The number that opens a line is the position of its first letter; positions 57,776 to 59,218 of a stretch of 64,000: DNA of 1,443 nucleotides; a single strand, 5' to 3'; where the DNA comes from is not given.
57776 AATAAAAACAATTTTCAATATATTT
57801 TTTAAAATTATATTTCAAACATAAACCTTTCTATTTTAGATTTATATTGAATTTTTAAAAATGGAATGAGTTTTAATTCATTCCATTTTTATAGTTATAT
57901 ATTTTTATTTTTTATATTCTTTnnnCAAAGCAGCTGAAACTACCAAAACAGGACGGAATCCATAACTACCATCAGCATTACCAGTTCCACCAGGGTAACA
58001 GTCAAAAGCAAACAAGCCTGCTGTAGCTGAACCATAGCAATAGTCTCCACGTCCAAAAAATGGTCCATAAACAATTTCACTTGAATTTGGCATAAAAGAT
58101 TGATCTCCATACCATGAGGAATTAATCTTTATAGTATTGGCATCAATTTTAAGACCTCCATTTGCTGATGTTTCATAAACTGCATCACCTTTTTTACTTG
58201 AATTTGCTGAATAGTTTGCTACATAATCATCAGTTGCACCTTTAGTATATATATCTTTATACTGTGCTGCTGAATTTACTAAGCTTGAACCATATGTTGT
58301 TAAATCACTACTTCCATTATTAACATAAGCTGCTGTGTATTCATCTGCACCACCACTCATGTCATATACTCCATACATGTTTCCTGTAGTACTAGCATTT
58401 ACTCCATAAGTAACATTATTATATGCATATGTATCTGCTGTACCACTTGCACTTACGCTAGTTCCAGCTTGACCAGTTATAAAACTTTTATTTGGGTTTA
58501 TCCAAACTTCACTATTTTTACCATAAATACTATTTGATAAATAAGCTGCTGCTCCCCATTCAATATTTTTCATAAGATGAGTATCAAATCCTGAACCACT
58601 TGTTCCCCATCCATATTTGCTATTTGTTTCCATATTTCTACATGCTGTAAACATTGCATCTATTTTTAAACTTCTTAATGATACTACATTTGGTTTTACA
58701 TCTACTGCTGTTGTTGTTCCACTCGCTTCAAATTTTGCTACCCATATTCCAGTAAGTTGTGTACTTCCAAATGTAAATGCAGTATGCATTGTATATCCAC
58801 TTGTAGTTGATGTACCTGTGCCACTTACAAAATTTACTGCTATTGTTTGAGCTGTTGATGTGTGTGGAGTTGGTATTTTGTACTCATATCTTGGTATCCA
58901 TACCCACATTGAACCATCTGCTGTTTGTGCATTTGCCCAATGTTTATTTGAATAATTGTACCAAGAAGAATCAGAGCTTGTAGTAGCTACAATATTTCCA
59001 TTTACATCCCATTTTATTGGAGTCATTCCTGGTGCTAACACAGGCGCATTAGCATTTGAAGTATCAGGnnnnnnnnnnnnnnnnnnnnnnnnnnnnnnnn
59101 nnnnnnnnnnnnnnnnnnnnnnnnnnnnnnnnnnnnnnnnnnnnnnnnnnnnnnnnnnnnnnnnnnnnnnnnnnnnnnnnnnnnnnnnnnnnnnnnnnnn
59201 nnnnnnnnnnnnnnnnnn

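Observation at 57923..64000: Tandem paralogous giant surface proteins with a conserved Ig-repeat stalk and swapped FGE/C-type-lectin-like heads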

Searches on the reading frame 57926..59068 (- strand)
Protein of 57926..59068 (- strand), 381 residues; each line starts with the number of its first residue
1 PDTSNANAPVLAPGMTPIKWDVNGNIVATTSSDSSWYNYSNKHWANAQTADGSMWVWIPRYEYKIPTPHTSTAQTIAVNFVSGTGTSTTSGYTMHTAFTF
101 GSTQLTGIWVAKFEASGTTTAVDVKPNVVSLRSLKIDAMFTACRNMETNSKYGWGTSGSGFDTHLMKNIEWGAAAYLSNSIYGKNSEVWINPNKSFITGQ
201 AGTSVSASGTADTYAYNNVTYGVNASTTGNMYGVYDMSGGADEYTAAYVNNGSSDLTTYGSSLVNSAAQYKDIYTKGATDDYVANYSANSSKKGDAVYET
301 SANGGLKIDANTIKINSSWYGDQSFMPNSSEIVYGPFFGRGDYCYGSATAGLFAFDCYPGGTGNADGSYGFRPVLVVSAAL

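Call 13: find_homologous_proteins(query=window:57926-59068:-)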
Query seq(381 aa) (381 aa): 6581 proteins with E <= 0.001 among 8000 candidates; the best 120 are listed.
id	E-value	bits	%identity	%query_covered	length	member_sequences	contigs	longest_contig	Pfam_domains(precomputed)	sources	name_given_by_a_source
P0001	7.8e-151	521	67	99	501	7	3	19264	-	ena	-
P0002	5.0e-143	495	63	97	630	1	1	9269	-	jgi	jgi:hypothetical protein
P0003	1.6e-142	493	65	99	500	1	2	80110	-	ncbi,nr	ncbi:MAG: hypothetical protein PHD15_04375 [Clostridia bacterium]|nr:hypothetical protein [Clostridi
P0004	1.4e-140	487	63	99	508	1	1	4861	-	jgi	jgi:hypothetical protein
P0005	1.8e-139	483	66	99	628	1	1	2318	-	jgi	-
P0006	1.2e-136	474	62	99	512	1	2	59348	-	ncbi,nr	ncbi:MAG: hypothetical protein PHD15_05275 [Clostridia bacterium]|nr:hypothetical protein [Clostridi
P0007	8.7e-134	465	61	100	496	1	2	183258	-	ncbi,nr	ncbi:MAG: hypothetical protein PHD15_01590 [Clostridia bacterium]|nr:hypothetical protein [Clostridi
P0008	8.8e-134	465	61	97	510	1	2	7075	-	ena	-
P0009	7.0e-131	455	61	100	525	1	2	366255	-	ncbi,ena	-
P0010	1.5e-130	454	63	98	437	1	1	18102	-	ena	-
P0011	1.9e-130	454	61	99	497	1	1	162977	-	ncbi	-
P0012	8.7e-129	448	57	98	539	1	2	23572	-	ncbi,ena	-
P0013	1.6e-128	447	62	89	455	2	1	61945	-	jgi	jgi:hypothetical protein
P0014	1.7e-128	447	60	97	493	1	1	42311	-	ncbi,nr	ncbi:MAG: hypothetical protein PHD15_05960 [Clostridia bacterium]|nr:hypothetical protein [Clostridi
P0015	2.8e-128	446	61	96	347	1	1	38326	-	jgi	jgi:hypothetical protein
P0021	3.1e-119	417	58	99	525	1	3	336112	-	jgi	jgi:Tfp pilus assembly protein PilE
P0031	2.1e-107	378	53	99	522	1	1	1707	PF07963.18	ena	-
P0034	1.1e-100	356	53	98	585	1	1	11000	PF07963.18,PF16403.12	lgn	-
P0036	2.9e-100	354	53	100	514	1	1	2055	PF07963.18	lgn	-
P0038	7.7e-100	353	53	99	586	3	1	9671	PF07963.18,PF16403.12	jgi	jgi:prepilin-type N-terminal cleavage/methylation domain-containing protein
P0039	9.9e-100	352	50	99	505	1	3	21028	PF07963.18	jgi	jgi:prepilin-type N-terminal cleavage/methylation domain-containing protein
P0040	1.8e-99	352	53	98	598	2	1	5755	PF07963.18,PF16403.12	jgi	jgi:prepilin-type N-terminal cleavage/methylation domain-containing protein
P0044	4.4e-98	347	53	99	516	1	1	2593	PF07963.18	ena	-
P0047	7.1e-97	343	51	99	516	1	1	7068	PF07963.18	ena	-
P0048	7.8e-97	343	51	99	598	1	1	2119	PF07963.18,PF16403.12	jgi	jgi:prepilin-type N-terminal cleavage/methylation domain-containing protein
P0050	1.1e-95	339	50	99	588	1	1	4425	PF07963.18,PF16403.12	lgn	-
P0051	3.4e-95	338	52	99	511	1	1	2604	PF07963.18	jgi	jgi:prepilin-type N-terminal cleavage/methylation domain-containing protein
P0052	4.8e-95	337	51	98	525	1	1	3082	PF07963.18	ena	-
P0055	1.5e-92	329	50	99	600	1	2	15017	PF07963.18,PF16403.12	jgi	jgi:prepilin-type N-terminal cleavage/methylation domain-containing protein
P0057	2.7e-92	328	49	99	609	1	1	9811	PF07963.18,PF16403.12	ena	-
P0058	4.2e-92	327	49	100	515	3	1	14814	PF07963.18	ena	-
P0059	6.0e-92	327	49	99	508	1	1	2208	PF07963.18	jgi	jgi:type IV pilus assembly protein PilA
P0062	3.7e-91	324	51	99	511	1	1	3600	PF07963.18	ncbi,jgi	jgi:type IV pilus assembly protein PilA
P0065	1.2e-90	323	50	99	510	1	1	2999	PF07963.18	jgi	jgi:prepilin-type N-terminal cleavage/methylation domain-containing protein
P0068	3.3e-90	321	48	100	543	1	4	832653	PF07963.18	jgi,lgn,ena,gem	-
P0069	1.6e-89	319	49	100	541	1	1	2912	PF07963.18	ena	-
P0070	2.7e-89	318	48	99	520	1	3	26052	PF07963.18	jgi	jgi:type IV pilus assembly protein PilA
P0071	1.6e-88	316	46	98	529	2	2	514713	PF07963.18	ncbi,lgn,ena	-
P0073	2.5e-88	315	50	99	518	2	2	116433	PF07963.18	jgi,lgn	jgi:type IV pilus assembly protein PilA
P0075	1.3e-87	313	48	99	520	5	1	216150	PF07963.18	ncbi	ncbi:MAG: type II secretion system protein [Bacilli bacterium]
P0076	1.5e-87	312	50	99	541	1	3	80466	PF07963.18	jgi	jgi:prepilin-type N-terminal cleavage/methylation domain-containing protein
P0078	1.6e-87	312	47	99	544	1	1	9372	PF07963.18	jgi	jgi:prepilin-type N-terminal cleavage/methylation domain-containing protein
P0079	1.9e-87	312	49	99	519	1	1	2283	PF07963.18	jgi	jgi:type IV pilus assembly protein PilA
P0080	2.4e-87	312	47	100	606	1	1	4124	PF07963.18,PF16403.12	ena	-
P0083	2.0e-86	309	47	99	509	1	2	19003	PF07963.18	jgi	jgi:type IV pilus assembly protein PilA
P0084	2.2e-86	308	49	99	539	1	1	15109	PF07963.18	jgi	jgi:prepilin-type N-terminal cleavage/methylation domain-containing protein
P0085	2.5e-86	308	48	99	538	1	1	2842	PF07963.18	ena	-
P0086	3.5e-86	308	47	100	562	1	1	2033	PF07963.18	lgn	-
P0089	1.4e-85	306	52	97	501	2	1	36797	PF03781.23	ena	-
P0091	2.1e-85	305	48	99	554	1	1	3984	PF07963.18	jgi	jgi:type IV pilus assembly protein PilA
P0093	2.3e-85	305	48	99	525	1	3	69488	PF07963.18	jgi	jgi:prepilin-type N-terminal cleavage/methylation domain-containing protein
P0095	2.9e-85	305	49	99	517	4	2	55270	PF07963.18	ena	-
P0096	4.8e-85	304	48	99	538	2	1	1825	PF07963.18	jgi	jgi:type IV pilus assembly protein PilA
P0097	4.9e-85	304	47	100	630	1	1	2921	PF07963.18,PF16403.12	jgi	jgi:prepilin-type N-terminal cleavage/methylation domain-containing protein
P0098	6.4e-85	304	49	99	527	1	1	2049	PF07963.18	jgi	jgi:type IV pilus assembly protein PilA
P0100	2.2e-84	302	47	99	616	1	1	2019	PF07963.18,PF16403.12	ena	-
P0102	3.3e-84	301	47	100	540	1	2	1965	PF07963.18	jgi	jgi:type IV pilus assembly protein PilA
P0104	4.2e-84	301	49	99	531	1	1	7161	PF07963.18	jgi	jgi:prepilin-type N-terminal cleavage/methylation domain-containing protein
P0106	9.3e-84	300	48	99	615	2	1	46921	PF07963.18,PF16403.12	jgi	jgi:prepilin-type N-terminal cleavage/methylation domain-containing protein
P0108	1.4e-83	299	49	99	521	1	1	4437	PF07963.18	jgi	jgi:prepilin-type N-terminal cleavage/methylation domain-containing protein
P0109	1.5e-83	299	47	99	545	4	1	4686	PF07963.18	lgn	-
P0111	2.1e-83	299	49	99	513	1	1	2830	PF07963.18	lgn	-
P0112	4.0e-83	298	49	97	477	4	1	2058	PF03781.23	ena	-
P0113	6.3e-83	297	46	99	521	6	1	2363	PF07963.18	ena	-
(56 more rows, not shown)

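Call 24: search_solved_structures(query=A1, max_evalue=1)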
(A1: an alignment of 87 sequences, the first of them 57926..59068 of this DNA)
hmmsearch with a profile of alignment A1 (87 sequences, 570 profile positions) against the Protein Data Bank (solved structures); distinct sequences matched with E-value up to 1: 26.
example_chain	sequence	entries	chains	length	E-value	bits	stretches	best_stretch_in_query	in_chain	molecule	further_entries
8pfb_G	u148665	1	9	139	2.6e-08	36.2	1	56-155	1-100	Type IV pilin PilE1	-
9egp_A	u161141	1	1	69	1.1e-07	34.3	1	48-111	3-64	Geopilin domain 1 protein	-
7tgg_A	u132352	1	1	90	4.7e-07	32.1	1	38-110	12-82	Geopilin domain 1 protein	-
8qqj_J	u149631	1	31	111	7.3e-05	24.9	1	56-145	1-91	Type IV narrow pilus major component PilA5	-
6xxe_A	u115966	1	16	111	0.00016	23.7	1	56-143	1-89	Uncharacterized protein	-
6xxd_A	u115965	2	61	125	0.00074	21.6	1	56-121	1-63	PilA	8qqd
2m7g_A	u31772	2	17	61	0.0014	20.7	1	56-110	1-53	Geopilin domain 1 protein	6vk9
9laa_A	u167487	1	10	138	0.0019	20.2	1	47-111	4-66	Type IV pilin protein PilA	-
9lab_B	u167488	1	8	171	0.002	20.2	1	50-95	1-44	MSHA major pilin subunit MshA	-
8tob_GA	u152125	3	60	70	0.0036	19.3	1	57-111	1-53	Fimbrial protein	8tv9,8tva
8tum_e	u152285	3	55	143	0.012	17.5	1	56-133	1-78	Type IV major pilin protein PilA | Pilin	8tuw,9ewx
5kua_A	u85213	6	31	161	0.017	17.1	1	56-196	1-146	pilin | Neisseria meningitidis PilE variant SB-GATDH | Neisseria meningitidis PilE, SB-DATDH variant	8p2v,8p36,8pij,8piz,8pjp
2hi2_A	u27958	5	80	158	0.02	16.9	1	56-155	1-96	Fimbrial protein | PilA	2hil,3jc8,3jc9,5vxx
8tj2_C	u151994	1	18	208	0.024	16.6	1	56-110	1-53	Type IV major pilin protein PilA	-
8p3b_A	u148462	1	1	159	0.028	16.3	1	56-170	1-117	Fimbrial protein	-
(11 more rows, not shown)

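Call 31: predict_structure(alignment_id=A1)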
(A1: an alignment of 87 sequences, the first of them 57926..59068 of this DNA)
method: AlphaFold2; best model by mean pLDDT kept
length: 381 residues; sequences in the alignment: 87
mean_pLDDT: 94.1   pTM: 0.94
mean pLDDT of the five models: 94.1, 93.7, 93.7, 92.8, 92.1
residues with pLDDT >= 90: 336; 70-90: 28; 50-70: 15; < 50: 2
segments of 3 or more residues with pLDDT < 50: none
pLDDT, mean of each block of 10 residues (from residue 1): 77 97 96 96 98 98 96 97 96 98 98 98 98 98 97 92 98 98 98 98 97 97 98 97 97 95 98 96 93 91 74 82 89 85 92 83 93 97 90
secondary structure, 60 per line:
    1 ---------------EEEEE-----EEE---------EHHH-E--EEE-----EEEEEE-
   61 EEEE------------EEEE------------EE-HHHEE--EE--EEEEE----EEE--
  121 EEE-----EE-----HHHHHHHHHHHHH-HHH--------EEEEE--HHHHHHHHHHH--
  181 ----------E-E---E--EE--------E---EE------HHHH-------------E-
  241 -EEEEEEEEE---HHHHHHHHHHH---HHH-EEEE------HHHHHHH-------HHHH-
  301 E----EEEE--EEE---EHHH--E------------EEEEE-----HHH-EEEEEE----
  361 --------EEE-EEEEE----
elements in order: E16-20 E26-28 E46-48 E54-59 E61-64 E77-80 E107-111 E116-118 E121-123 H136-148 E161-165 H168-178 H222-225 E242-250 H254-264 E272-275 H282-288 H296-299 E306-309 E312-314 E337-341 E351-356 E369-371 E373-377

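Call 35: fold_search(model_id=the predicted structure, library=pdb)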
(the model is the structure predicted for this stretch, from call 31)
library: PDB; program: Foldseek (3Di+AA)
matches with E <= 10: 48; with E <= 0.001: 3
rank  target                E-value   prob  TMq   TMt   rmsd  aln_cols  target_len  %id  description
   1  5vf4_A                5.7e-10  1.00  0.47  0.47  11.0       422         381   18  Thermus aquaticus variable protein (TaqVP) from diversity-generating retroelements (DGR) (released 2017-05-24)
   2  5vf4_D                9.9e-10  1.00  0.46  0.46  11.2       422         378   16  Thermus aquaticus variable protein (TaqVP) from diversity-generating retroelements (DGR) (released 2017-05-24)
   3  5vf4_C                5.1e-09  1.00  0.47  0.47  11.3       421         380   18  Thermus aquaticus variable protein (TaqVP) from diversity-generating retroelements (DGR) (released 2017-05-24)
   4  1yu0                  8.9e-03  0.77  0.31  0.31  14.1       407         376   12  Major Tropism Determinant P1 Variant (released 2005-09-20)
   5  6xtq_A                1.5e-02  0.63  0.29  0.36  11.1       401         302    9  Crystal structure reveals non-coordinative binding of O2 to the copper center of the formylglycine-generating enzyme - (released 2021-01-27)
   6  1yu3                  1.6e-02  0.63  0.31  0.31  13.8       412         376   12  Major Tropism Determinant I1 Variant (released 2005-09-20)
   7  1yu1                  1.7e-02  0.63  0.31  0.31  13.5       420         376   10  Major Tropism Determinant P3c Variant (released 2005-09-20)
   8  2y3c                  2.2e-02  0.75  0.29  0.38  10.3       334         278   11  Treponema denticola variable protein 1 (released 2011-08-31)
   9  1yu4_A                3.9e-02  0.38  0.29  0.29  13.8       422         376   12  Major Tropism Determinant U1 Variant (released 2005-09-20)
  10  1yu2                  5.6e-02  0.38  0.30  0.30  14.7       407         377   12  Major Tropism Determinant M1 Variant (released 2005-09-20)
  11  6vqp_A                3.2e-01  0.15  0.26  0.32  11.3       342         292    9  Structure of CalU17 from the Calicheamicin Biosynthesis Pathway of Micromonospora echinospora (released 2021-02-17)
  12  8ux5_B                4.7e-01  0.11  0.29  0.25  20.7       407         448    9  OvsA M401Y/Q430N/A431F from Halomonas utahensis, a hercynine-binding variant with selenoneine-biosynthetic activity (released 2024-07-17)
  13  8u42_B                7.2e-01  0.08  0.26  0.23  19.7       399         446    8  OvsA from Halomonas utahensis, a selenoxide synthase involved in ovoselenol biosynthesis (released 2024-07-17)
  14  4x8b_A                8.1e-01  0.12  0.29  0.26  10.8       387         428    7  Ergothioneine-biosynthetic sulfoxide synthase EgtB, apo form (released 2015-01-28)
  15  8u42_A                1.7e+00  0.06  0.26  0.23  20.1       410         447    9  OvsA from Halomonas utahensis, a selenoxide synthase involved in ovoselenol biosynthesis (released 2024-07-17)
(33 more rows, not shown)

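Call 58: find_encoding_contigs(protein=P0068, flank=10000, max_places=2)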
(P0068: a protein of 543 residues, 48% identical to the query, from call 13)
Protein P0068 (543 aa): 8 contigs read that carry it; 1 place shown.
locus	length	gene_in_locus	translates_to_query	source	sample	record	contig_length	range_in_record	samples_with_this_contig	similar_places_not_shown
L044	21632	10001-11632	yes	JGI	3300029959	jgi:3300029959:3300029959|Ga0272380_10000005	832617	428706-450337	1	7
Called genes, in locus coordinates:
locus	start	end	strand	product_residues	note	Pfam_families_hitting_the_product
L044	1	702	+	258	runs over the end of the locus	PF06182:ABC2_membrane_6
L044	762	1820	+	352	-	-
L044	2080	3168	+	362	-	PF00438:S-AdoMet_synt_N, PF02772:S-AdoMet_synt_M, PF02773:S-AdoMet_synt_C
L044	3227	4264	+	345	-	PF04471:Mrr_cat (faint)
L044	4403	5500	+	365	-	PF11187:Mbeg1-like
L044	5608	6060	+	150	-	-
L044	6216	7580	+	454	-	PF00270:DEAD, PF04851:ResIII, PF00271:Helicase_C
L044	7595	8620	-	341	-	PF01300:Sua5_yciO_yrdC, PF03481:Sua5_C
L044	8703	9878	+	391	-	PF00890:FAD_binding_2, PF01266:DAO (faint), PF03486:HI0933_like, PF07992:Pyr_redox_2, PF12831:FAD_oxidored (weak), PF13738:Pyr_redox_3 (weak), PF22780:HI0933_like_1st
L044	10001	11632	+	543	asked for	PF07963:N_methyl (weak)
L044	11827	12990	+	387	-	PF07963:N_methyl (weak)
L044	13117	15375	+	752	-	PF07963:N_methyl (faint)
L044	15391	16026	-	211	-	-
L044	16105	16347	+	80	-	PF14069:SpoVIF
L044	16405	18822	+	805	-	PF12705:PDDEXK_1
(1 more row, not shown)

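Call 59: find_encoding_contigs(protein=P0021, flank=10000, max_places=2)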
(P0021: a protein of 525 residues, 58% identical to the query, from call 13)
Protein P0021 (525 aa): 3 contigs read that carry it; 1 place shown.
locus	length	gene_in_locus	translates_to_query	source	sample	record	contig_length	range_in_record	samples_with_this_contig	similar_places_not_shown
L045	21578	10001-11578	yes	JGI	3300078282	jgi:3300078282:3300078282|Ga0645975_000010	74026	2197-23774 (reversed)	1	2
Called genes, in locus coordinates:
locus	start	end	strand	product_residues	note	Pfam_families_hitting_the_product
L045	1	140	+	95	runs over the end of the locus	PF02686:GatC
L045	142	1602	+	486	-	PF01425:Amidase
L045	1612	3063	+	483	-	PF02934:GatB_N, PF02637:GatB_Yqey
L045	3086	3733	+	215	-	PF01368:DHH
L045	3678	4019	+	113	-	PF02833:DHHA2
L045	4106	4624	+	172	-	-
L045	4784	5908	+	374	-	PF12810:ALK_LTK_GRD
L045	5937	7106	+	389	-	PF12810:ALK_LTK_GRD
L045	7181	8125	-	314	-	PF08239:SH3_3, PF00188:CAP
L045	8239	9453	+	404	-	PF01946:Thi4 (faint), PF13738:Pyr_redox_3 (faint), PF01134:GIDA (faint), PF01266:DAO, PF01494:FAD_binding_3 (faint), PF03486:HI0933_like (faint), PF07992:Pyr_redox_2 (faint), PF13450:NAD_binding_8 (weak)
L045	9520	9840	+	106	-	-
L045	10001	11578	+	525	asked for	-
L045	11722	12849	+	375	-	PF01702:TGT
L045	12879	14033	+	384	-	PF01734:Patatin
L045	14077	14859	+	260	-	PF16924:DpaA_N (faint), PF01488:Shikimate_DH (weak), PF02826:2-Hacid_dh_C (weak)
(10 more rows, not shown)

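Call 83: search_dna_similar(query=window:57926-59068:-, collection=phages, mode=protein, max_rows=10)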
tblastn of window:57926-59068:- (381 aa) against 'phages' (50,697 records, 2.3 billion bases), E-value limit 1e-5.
No match.
